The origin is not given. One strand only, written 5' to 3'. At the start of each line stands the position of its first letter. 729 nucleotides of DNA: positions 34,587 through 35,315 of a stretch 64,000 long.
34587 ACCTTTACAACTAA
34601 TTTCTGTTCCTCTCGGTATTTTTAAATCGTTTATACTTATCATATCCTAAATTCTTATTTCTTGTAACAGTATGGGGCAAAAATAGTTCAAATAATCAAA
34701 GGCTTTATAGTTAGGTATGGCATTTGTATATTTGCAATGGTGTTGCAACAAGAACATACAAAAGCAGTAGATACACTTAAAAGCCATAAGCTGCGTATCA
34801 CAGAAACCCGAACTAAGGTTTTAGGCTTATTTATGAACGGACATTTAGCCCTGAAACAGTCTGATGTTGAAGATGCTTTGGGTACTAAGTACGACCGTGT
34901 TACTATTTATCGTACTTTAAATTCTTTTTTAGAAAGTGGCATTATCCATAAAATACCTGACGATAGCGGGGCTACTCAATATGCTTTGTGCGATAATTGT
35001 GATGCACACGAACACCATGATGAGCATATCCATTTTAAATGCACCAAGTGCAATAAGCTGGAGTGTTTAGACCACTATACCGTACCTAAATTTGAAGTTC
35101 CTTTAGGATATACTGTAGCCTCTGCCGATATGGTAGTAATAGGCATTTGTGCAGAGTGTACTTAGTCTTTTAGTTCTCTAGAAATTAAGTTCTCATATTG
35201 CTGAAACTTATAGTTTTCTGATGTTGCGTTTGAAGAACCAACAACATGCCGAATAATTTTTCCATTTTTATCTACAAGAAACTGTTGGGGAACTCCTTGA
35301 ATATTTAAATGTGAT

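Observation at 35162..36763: Cys-rich C-terminal lipoprotein immediately upstream of a membrane-anchored TlpA-like thiol-disulfide oxidoreductase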

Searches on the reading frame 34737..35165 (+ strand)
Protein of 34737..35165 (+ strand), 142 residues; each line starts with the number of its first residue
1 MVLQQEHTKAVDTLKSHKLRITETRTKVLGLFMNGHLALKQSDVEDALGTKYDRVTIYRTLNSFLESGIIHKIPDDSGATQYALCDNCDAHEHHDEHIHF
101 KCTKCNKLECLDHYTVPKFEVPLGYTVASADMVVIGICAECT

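Call 3: search_protein_families(library=pfam, proteins=[window:34737-35165:+], max_evalue=0.1)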
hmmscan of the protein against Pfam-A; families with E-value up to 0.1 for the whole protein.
window:34737-35165:+ (142 aa): 2 families
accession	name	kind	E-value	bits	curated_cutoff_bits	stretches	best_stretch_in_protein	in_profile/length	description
PF01475.25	FUR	-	3.4e-11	43.8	23.1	1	18-113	3-95/121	Ferric uptake regulator family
PF25213.1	HVO_A0261_N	-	0.014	15.7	35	1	25-76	13-60/86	HVO_A0261 N-terminal domain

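Call 4: search_protein_families(library=ncbifam, proteins=[window:34737-35165:+], max_evalue=0.1)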
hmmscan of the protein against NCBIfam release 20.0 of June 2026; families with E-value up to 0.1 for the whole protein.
window:34737-35165:+ (142 aa): 10 families
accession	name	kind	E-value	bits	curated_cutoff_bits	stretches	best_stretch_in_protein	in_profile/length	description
NF008646.0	PRK11639.1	equivalog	6.9e-09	35.6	167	1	10-141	13-146/171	zinc uptake transcriptional repressor Zur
NF051892.1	TransRegFurBacil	equivalog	5e-08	33.1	220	1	38-141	37-143/149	ferric iron uptake transcriptional regulator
NF052545.1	TransRegPerRClab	equivalog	8.5e-08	32.3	180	1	11-141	5-134/138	transcriptional regulator PerR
NF045678.1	TransRegIrrA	equivalog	5.8e-06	26.2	150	1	5-134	4-132/138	iron response transcriptional regulator IrrA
NF006999.0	PRK09462.1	equivalog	1.6e-05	24.5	146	1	12-105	6-99/148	ferric iron uptake transcriptional regulator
NF045677.1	FeRespRegIrr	equivalog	0.00011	22.3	170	1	13-134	3-123/127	Fur family transcriptional regulator Irr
NF047462.1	FUR_perox_PerRA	exception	0.00023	21.7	200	1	5-94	3-93/142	peroxide-responsive transcriptional repressor PerRA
NF051891.1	TransRegFurHelico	equivalog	0.00052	19.9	200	1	14-141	18-145/148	ferric iron uptake transcriptional regulator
NF047406.1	TransRegPerRTherm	equivalog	0.00084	19.6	200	1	55-141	43-125/130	manganese-dependent transcriptional regulator PerR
NF053606.1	Sta1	subfamily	0.0031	17.6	80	1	21-76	18-70/100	Sta1 family transcriptional regulator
